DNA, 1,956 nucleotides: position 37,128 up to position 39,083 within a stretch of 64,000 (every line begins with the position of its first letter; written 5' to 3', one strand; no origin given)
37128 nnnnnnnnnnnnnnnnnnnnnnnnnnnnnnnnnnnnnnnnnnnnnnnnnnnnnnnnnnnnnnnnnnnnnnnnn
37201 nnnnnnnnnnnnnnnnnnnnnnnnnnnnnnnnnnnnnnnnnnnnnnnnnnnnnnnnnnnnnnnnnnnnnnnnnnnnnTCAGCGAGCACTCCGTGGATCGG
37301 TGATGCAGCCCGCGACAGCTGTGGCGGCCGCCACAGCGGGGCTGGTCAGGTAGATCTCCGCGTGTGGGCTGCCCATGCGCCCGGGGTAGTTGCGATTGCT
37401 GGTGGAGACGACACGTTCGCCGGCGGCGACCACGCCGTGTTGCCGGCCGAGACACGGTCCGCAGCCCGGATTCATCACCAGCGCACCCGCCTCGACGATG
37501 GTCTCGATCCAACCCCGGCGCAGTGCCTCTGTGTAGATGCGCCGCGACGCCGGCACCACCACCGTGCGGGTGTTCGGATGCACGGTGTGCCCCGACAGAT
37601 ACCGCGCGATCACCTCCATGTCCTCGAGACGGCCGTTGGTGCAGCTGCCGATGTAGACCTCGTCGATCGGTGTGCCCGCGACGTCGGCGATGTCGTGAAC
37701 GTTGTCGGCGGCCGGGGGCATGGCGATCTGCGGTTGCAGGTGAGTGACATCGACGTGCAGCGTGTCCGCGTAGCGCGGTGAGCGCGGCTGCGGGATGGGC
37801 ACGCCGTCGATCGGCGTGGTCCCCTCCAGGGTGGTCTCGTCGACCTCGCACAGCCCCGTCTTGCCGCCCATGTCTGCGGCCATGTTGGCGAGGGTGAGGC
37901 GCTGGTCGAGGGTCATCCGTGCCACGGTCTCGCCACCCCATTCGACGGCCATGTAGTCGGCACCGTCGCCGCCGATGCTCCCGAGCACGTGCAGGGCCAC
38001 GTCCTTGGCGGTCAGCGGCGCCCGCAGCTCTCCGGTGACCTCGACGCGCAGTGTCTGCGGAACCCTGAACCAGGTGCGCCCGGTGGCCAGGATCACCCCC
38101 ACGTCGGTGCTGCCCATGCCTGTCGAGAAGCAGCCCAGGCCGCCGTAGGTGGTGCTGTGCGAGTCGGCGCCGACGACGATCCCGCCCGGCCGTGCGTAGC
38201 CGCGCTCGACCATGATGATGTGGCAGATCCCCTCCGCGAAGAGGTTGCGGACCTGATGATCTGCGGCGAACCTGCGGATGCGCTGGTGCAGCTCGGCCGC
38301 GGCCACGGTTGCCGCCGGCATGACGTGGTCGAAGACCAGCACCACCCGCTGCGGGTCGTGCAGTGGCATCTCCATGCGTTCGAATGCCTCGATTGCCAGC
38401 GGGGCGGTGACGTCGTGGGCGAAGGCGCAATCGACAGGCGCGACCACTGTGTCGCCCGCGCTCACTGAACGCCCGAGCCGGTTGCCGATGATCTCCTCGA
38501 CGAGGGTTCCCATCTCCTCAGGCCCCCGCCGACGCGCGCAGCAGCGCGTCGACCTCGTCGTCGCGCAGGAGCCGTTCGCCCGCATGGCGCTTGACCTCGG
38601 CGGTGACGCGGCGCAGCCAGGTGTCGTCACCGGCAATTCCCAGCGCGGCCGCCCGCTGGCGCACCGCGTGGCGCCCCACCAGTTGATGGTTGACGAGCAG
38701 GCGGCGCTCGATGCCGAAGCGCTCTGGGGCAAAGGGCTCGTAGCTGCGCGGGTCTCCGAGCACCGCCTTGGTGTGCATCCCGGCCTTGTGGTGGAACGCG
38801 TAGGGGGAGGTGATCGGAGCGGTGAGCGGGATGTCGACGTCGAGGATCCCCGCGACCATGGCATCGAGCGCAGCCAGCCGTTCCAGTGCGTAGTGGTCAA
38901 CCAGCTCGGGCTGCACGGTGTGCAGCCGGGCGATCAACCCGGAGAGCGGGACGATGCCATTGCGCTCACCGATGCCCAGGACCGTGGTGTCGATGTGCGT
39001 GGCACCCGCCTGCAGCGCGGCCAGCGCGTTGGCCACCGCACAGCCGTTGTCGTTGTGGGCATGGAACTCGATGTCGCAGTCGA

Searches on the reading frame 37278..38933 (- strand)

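Call 37: search_protein_families(library=pfam, proteins=[window:37278-38933:-], max_evalue=0.0001)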
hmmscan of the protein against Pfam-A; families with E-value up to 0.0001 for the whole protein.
window:37278-38933:- (551 aa): 1 family
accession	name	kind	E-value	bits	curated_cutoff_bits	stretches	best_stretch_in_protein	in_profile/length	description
PF00330.25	Aconitase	-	7.3e-87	292.7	28.7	1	166-542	19-463/463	Aconitase family (aconitate hydratase)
